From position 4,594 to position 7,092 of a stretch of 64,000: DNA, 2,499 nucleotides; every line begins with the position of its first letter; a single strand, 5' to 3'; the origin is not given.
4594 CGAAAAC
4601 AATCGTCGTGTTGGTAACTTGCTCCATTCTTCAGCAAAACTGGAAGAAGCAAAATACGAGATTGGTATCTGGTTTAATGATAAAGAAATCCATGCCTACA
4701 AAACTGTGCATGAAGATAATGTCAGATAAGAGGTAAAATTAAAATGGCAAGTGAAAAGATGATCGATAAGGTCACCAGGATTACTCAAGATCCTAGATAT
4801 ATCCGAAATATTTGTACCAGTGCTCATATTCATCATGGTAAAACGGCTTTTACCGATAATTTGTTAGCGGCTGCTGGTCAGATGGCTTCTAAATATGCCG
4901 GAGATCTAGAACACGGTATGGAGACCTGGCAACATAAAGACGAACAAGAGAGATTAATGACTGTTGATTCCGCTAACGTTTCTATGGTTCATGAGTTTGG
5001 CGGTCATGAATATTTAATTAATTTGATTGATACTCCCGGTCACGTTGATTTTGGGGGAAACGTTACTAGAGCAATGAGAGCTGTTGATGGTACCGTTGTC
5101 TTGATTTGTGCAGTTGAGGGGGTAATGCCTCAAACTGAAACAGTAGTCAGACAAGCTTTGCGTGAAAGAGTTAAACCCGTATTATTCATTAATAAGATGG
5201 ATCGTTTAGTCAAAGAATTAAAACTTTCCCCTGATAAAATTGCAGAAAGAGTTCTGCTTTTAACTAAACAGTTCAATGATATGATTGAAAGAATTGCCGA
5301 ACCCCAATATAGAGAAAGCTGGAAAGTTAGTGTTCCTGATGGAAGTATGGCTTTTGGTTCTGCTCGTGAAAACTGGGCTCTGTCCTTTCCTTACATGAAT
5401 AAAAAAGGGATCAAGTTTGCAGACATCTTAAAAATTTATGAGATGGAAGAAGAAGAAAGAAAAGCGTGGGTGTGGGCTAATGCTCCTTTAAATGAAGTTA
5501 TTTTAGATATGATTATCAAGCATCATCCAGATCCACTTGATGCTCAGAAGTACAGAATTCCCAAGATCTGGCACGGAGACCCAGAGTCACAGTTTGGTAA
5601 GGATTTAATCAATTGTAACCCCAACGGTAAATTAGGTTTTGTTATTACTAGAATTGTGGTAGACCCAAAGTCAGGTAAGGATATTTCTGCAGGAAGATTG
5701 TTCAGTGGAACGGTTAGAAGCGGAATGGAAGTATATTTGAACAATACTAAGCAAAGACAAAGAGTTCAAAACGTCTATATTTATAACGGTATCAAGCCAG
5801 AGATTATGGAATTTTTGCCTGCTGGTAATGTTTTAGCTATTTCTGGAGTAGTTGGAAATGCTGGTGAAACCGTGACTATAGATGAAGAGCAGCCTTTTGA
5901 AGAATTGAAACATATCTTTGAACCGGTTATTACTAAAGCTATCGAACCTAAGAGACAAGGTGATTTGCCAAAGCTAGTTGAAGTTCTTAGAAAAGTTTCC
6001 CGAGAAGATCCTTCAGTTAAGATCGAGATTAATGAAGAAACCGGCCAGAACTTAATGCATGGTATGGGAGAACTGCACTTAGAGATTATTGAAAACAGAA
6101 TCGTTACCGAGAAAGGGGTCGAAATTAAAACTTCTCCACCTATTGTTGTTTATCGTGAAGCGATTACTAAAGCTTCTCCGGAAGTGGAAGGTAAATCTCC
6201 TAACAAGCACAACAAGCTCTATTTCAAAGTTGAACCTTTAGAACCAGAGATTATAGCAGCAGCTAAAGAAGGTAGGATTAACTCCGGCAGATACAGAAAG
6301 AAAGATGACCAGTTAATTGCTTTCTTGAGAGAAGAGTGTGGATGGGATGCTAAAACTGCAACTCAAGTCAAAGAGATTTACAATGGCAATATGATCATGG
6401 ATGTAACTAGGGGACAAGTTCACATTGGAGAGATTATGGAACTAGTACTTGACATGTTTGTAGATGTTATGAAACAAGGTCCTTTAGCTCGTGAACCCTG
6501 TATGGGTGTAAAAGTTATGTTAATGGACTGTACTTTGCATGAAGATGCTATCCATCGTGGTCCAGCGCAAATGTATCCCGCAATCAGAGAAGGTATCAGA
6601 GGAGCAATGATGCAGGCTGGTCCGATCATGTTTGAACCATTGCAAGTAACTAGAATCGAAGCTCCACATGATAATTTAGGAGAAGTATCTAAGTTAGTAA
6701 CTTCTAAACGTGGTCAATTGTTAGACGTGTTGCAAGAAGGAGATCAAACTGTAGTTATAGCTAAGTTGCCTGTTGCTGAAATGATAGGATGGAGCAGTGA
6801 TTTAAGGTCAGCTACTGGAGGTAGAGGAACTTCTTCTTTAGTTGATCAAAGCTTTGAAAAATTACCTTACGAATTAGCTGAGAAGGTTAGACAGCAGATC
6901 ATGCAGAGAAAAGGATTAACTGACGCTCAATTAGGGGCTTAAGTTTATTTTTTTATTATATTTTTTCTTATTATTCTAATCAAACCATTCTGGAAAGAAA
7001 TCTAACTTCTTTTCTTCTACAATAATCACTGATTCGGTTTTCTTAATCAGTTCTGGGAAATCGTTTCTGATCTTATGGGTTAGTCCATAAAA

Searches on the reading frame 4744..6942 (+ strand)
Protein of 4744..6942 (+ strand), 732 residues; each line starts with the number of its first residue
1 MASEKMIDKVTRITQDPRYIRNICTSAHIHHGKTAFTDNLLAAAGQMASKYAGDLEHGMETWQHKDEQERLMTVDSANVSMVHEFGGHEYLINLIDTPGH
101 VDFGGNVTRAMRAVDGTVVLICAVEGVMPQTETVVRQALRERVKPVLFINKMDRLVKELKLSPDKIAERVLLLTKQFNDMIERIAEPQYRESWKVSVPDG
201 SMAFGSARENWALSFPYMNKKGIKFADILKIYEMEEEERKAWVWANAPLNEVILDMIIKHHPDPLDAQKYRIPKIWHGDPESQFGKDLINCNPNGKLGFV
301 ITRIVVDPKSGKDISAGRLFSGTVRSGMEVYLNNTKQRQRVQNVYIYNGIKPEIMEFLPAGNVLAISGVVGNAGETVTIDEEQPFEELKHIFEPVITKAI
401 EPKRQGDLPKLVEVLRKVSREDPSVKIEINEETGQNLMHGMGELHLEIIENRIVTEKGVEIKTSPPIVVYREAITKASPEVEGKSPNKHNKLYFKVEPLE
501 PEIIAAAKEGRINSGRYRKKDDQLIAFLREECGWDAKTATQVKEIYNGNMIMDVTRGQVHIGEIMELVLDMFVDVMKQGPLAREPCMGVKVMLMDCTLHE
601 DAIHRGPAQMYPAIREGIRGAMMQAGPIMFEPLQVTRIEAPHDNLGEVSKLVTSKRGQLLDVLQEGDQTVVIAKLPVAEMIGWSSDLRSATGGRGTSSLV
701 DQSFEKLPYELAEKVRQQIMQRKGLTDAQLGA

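Call 73: search_protein_families(library=pfam, proteins=[window:4744-6942:+], max_evalue=0.01)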
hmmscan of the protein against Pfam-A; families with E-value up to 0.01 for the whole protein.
window:4744-6942:+ (732 aa): 6 families
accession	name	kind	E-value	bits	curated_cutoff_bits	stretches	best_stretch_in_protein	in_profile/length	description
PF00009.33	GTP_EFTU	-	2.8e-47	161.2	26.5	1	20-260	3-185/188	Elongation factor Tu GTP binding domain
PF14492.12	EFG_III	-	3.5e-24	85.1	27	1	393-464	3-74/75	Elongation Factor G, domain III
PF03764.24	EFG_IV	-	4.7e-22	78.5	24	1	519-625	11-120/121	Elongation factor G, domain IV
PF00679.30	EFG_C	-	2.1e-17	63.4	27.9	1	629-714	2-88/89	Elongation factor G C-terminus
PF03144.31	GTP_EFTU_D2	-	5.3e-08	33.6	30.3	1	316-377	5-72/73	Elongation factor Tu domain 2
PF22042.2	EF-G_D2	-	1.5e-05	25.5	27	1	302-378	7-82/84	Elongation factor G domain 2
